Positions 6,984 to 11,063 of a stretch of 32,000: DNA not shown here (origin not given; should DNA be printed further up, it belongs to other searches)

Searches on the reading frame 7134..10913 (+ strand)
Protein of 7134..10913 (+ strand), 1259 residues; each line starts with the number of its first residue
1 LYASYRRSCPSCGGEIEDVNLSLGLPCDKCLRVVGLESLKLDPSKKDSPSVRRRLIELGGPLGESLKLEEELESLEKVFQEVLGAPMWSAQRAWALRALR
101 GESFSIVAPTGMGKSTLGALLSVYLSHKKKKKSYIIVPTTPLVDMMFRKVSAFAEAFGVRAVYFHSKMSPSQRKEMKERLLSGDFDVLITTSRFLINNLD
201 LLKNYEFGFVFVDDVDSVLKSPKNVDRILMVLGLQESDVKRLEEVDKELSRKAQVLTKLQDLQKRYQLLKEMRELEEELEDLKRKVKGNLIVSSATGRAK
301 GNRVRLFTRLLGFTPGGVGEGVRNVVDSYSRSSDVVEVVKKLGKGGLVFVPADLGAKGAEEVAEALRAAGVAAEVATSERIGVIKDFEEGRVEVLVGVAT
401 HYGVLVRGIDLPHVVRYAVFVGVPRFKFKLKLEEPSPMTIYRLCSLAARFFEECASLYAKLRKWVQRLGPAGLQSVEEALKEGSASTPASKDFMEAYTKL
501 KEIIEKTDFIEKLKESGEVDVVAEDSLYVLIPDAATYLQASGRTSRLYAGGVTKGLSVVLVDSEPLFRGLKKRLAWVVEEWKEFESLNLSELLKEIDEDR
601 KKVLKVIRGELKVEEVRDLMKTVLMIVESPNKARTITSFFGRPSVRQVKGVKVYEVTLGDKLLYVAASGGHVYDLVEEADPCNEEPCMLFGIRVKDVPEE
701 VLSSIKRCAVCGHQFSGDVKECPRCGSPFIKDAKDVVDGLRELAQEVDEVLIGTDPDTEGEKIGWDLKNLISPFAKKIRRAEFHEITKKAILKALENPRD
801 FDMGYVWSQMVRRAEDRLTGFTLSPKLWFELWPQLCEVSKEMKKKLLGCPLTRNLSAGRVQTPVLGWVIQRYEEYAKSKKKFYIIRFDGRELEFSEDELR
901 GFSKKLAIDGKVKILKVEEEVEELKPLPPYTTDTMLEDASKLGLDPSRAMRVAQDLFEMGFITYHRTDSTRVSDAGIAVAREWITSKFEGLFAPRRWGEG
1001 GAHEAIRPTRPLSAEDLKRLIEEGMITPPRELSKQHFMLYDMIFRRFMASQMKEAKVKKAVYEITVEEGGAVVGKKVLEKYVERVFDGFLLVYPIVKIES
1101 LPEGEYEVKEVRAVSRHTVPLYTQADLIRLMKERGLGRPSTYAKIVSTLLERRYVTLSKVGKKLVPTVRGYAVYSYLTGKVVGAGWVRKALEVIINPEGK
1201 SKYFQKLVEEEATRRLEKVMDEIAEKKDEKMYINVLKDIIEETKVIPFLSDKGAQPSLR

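Call 16: search_protein_families(library=pfam, proteins=[window:7134-10913:+], max_evalue=0.001)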
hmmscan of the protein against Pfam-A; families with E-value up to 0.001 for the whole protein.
window:7134-10913:+ (1259 aa): 7 families
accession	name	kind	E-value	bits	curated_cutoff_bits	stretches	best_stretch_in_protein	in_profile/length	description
PF01131.25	Topoisom_bac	-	9.7e-74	249.2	35.1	1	802-1178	3-378/411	DNA topoisomerase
PF01751.28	Toprim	-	6.2e-19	68.4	23.1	1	623-786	1-96/96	Toprim domain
PF00270.35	DEAD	-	7e-13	49.1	26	1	90-223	3-136/167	DEAD/DEAH box helicase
PF00271.37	Helicase_C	-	8.7e-11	42.5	23.5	1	121-192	7-73/110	Helicase conserved C-terminal domain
PF17915.7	zf_Rg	-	1.6e-07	31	25.5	1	4-31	5-32/49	Reverse gyrase zinc finger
PF04851.21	ResIII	-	8.2e-05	23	22.5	1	100-213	22-132/164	Type III restriction enzyme, res subunit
PF00176.29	SNF2-rel_dom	-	0.00094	18.8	24.9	0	111-218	27-137/290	SNF2-related domain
